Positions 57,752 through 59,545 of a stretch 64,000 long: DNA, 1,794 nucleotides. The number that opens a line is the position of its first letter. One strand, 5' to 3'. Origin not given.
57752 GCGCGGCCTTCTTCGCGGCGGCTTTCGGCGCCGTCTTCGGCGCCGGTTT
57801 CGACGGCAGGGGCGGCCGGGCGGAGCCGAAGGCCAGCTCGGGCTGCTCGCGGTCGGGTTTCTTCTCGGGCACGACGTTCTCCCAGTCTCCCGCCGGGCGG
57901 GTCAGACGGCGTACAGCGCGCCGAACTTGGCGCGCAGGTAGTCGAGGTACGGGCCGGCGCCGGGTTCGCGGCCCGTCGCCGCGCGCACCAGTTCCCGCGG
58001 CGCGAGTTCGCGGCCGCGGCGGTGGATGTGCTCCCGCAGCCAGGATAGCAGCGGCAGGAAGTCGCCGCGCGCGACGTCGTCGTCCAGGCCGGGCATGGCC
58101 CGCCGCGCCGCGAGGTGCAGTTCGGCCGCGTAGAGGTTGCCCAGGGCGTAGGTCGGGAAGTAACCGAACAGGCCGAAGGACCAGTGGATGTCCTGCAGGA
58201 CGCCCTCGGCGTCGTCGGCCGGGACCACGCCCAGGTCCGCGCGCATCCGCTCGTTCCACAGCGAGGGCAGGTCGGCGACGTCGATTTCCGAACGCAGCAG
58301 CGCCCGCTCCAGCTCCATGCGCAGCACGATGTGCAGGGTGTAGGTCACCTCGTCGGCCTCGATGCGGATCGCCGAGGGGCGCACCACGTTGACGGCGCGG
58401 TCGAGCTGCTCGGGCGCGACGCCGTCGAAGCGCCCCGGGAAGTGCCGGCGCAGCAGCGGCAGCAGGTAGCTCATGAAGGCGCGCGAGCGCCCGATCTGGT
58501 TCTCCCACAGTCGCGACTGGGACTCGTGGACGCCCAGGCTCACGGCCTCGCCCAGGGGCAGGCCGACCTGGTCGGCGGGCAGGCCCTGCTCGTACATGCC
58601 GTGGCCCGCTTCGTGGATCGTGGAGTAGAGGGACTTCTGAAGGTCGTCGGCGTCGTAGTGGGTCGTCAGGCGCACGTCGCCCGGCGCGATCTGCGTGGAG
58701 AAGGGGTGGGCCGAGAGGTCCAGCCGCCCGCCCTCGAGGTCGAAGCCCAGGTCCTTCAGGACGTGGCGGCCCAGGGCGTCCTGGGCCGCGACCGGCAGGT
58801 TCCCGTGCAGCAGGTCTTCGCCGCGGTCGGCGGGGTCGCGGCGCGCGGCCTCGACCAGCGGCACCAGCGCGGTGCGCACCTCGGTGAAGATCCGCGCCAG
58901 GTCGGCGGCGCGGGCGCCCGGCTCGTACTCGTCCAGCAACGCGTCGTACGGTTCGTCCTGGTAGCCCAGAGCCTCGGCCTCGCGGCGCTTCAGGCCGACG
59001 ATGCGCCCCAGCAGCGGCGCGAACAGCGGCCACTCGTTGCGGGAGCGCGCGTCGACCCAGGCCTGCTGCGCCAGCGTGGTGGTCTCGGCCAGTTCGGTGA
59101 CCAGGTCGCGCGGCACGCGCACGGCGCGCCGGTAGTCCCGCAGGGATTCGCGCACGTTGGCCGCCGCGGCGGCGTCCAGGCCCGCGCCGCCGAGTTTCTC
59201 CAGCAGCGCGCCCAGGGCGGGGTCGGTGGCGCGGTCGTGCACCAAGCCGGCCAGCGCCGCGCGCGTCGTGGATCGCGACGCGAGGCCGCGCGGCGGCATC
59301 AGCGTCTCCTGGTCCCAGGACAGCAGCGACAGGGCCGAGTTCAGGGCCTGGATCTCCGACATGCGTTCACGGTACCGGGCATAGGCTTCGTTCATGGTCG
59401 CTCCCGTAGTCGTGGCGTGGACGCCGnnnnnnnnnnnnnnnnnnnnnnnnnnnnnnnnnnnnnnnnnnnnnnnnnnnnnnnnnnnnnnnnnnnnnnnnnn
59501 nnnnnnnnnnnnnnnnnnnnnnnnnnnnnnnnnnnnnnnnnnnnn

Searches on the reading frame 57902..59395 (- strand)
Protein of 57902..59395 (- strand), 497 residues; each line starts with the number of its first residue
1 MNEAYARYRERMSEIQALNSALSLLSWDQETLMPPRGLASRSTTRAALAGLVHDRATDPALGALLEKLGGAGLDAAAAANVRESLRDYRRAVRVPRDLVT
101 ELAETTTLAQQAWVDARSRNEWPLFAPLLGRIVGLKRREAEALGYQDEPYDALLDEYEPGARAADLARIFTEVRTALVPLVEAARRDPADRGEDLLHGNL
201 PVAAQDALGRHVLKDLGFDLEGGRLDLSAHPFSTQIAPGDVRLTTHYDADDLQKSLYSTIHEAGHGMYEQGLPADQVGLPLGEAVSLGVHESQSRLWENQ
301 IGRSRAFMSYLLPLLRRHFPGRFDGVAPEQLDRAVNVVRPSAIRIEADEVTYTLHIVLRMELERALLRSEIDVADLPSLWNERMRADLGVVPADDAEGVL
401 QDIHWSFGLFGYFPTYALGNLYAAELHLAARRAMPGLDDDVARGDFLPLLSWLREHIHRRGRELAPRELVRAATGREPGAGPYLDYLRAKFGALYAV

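Call 57: search_protein_families(library=pfam, proteins=[window:57902-59395:-], max_evalue=0.00001)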
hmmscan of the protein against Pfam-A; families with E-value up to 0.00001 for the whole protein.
window:57902-59395:- (497 aa): 1 family
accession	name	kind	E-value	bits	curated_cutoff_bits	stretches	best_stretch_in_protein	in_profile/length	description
PF02074.21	Peptidase_M32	-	5.2e-173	576.6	25.1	1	8-491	2-489/489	Carboxypeptidase Taq (M32) metallopeptidase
